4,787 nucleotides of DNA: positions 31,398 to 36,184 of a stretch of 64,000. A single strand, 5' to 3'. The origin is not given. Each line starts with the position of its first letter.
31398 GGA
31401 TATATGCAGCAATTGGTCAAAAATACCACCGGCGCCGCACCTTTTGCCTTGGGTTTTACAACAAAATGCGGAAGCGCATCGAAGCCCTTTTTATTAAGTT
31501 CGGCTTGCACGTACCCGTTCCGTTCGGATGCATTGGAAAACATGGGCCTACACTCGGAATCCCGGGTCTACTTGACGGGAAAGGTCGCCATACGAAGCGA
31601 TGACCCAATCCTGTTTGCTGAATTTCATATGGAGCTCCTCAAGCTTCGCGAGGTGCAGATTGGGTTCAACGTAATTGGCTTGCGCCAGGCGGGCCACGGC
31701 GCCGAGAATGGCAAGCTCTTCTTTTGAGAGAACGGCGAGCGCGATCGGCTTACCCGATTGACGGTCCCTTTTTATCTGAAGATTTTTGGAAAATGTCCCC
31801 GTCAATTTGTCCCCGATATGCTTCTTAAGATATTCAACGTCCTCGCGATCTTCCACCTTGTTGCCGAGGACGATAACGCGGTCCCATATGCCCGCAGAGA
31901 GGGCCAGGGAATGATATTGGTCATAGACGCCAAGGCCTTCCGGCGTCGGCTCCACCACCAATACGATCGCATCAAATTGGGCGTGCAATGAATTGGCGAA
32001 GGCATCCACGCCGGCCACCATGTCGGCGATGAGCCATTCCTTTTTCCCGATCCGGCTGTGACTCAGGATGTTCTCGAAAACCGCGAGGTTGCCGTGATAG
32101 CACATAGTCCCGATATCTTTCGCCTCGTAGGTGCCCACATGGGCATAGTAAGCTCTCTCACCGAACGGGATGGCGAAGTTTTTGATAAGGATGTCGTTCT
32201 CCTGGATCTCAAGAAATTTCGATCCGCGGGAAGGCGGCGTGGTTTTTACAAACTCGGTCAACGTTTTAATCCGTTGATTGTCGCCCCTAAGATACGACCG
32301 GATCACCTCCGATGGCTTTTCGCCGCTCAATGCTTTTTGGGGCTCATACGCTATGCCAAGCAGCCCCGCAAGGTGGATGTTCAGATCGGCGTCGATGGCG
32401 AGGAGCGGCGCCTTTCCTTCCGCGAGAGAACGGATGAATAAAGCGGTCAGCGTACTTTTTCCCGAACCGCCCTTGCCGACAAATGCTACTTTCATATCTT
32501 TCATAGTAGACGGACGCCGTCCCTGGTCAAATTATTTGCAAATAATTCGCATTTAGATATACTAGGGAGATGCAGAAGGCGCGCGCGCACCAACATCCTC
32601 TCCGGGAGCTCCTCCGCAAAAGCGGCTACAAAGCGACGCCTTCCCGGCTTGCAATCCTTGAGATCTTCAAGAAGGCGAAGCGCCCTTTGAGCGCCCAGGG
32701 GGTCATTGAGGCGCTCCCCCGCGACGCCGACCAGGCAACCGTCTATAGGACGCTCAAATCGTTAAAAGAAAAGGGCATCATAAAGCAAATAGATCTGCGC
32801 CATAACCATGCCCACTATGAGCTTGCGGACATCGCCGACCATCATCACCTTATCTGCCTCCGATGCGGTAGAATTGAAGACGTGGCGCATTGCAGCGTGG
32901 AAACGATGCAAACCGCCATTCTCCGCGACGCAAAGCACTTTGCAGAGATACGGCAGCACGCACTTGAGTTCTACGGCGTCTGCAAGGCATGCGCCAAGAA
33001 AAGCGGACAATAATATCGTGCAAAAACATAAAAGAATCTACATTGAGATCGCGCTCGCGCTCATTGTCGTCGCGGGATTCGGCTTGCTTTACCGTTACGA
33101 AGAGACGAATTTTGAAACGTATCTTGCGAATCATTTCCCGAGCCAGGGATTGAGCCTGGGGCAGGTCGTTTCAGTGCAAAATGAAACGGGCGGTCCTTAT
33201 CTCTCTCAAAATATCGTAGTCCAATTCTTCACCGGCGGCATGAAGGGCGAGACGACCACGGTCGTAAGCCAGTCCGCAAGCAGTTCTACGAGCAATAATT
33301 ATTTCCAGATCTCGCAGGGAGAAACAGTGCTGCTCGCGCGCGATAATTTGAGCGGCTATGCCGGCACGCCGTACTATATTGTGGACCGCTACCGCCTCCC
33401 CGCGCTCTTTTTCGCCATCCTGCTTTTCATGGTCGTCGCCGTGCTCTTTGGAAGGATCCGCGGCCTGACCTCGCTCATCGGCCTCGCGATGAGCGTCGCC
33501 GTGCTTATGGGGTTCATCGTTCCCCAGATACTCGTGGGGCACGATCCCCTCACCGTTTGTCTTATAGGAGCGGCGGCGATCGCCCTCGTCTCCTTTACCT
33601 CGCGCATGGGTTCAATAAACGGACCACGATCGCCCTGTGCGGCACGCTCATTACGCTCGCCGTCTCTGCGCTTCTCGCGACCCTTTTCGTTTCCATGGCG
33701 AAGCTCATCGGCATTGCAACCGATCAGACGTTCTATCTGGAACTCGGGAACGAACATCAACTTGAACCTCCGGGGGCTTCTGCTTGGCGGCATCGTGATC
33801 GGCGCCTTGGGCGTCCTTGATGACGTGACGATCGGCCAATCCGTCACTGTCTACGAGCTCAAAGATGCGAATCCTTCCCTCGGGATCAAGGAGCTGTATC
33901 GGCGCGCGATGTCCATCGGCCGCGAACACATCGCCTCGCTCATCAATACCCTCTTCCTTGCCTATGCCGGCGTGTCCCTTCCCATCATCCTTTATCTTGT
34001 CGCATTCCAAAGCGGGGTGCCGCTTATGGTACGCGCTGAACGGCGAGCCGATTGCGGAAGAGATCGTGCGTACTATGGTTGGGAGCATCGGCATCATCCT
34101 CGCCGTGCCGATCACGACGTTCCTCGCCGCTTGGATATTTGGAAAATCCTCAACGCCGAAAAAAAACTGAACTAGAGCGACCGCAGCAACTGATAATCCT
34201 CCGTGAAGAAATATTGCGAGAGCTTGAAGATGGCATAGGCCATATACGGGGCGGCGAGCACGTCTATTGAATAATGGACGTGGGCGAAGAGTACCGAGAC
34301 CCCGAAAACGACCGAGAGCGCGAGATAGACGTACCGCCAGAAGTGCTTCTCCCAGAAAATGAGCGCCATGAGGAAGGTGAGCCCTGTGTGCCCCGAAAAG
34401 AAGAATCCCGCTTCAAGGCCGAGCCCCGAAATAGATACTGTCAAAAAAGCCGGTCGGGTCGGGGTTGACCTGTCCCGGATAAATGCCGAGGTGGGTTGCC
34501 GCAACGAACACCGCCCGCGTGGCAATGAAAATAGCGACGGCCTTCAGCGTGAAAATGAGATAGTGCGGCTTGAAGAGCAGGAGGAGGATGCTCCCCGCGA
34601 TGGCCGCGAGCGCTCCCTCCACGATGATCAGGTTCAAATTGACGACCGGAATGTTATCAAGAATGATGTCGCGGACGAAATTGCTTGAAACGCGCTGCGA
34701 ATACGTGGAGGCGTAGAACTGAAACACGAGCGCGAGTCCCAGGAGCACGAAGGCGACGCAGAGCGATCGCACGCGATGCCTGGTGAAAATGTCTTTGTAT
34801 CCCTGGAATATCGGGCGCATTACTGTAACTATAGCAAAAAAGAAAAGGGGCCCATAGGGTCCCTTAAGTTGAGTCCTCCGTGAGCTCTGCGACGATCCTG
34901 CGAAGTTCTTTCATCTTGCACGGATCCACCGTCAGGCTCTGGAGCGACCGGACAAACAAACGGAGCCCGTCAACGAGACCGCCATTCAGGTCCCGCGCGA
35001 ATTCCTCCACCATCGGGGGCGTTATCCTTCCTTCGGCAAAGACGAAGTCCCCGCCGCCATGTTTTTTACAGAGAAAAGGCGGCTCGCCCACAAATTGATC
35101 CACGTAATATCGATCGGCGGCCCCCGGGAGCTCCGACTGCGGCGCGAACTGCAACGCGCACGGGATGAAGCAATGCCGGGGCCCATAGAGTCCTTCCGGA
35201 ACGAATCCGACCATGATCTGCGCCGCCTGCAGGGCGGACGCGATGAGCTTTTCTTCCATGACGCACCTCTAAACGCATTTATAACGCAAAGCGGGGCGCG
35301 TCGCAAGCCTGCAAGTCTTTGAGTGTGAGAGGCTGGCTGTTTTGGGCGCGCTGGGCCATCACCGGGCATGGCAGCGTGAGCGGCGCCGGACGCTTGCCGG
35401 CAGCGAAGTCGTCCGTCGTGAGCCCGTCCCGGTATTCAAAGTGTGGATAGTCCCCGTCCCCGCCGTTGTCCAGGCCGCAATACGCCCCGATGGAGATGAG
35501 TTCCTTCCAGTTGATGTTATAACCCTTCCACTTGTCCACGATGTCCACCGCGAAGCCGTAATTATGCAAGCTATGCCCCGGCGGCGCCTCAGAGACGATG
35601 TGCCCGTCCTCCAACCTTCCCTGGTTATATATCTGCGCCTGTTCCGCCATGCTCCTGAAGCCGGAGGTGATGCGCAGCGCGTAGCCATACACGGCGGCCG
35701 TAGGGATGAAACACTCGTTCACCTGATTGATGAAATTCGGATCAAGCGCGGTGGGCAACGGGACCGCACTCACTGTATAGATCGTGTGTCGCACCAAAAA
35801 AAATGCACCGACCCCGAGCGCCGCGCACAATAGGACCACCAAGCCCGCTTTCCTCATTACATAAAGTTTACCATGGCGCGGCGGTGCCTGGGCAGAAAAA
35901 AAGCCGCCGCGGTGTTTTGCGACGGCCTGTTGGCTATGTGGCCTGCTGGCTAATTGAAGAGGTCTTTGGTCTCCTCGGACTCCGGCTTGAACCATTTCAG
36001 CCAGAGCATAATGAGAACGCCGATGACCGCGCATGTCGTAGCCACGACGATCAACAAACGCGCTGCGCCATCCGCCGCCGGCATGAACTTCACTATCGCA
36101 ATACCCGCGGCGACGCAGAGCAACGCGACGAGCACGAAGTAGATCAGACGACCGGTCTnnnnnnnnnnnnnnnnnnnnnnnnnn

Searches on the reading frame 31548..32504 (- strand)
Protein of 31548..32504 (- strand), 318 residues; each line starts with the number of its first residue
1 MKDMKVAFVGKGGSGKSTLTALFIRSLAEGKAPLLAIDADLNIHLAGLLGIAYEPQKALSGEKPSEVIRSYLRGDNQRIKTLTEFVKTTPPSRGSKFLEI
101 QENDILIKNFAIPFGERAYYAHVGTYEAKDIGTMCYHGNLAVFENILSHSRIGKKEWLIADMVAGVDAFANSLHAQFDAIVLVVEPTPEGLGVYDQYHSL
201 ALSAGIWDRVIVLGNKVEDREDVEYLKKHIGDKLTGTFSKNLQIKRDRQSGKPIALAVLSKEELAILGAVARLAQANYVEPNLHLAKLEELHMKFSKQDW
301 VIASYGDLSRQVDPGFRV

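Call 11: search_protein_families(library=pfam, proteins=[window:31548-32504:-], max_evalue=0.01)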
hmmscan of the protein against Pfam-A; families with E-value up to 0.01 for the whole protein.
window:31548-32504:- (318 aa): 2 families
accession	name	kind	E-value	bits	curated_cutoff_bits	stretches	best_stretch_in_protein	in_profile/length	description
PF01656.29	CbiA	-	7.8e-07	29.5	25.4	1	10-89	6-54/125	CobQ/CobB/MinD/ParA nucleotide binding domain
PF01935.23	DUF87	-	0.0031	18.1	23.2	1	5-39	25-60/220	Helicase HerA, central domain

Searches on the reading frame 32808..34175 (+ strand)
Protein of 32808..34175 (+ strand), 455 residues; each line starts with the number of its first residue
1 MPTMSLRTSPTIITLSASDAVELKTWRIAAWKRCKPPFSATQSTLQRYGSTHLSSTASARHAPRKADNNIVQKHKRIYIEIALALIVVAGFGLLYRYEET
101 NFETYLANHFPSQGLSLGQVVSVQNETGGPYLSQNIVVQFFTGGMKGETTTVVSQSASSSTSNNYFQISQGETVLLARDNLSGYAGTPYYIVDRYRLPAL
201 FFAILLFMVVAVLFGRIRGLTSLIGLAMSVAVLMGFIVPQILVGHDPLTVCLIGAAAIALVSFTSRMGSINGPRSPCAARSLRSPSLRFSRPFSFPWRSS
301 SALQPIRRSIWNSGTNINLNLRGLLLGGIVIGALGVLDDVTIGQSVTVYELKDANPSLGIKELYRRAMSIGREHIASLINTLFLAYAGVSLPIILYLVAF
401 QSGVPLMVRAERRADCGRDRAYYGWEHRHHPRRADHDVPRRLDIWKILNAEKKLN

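Call 11: search_protein_families(library=pfam, proteins=[window:32808-34175:+], max_evalue=0.01)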
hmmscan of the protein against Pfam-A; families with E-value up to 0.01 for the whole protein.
window:32808-34175:+ (455 aa): 1 family
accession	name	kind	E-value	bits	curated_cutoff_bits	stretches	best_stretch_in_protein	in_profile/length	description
PF07907.16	YibE_F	-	2.7e-36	125.8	27.2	2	314-401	116-202/241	YibE/F-like protein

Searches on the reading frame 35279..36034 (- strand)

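Call 11: search_protein_families(library=pfam, proteins=[window:35279-36034:-], max_evalue=0.01)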
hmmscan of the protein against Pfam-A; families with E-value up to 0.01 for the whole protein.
window:35279-36034:- (251 aa): 2 families
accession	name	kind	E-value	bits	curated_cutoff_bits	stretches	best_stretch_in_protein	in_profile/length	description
PF02557.22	VanY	-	4.1e-11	43.2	25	1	107-170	13-79/132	D-alanyl-D-alanine carboxypeptidase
PF13539.11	Peptidase_M15_4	-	0.00084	20.3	25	1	153-201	5-70/70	D-alanyl-D-alanine carboxypeptidase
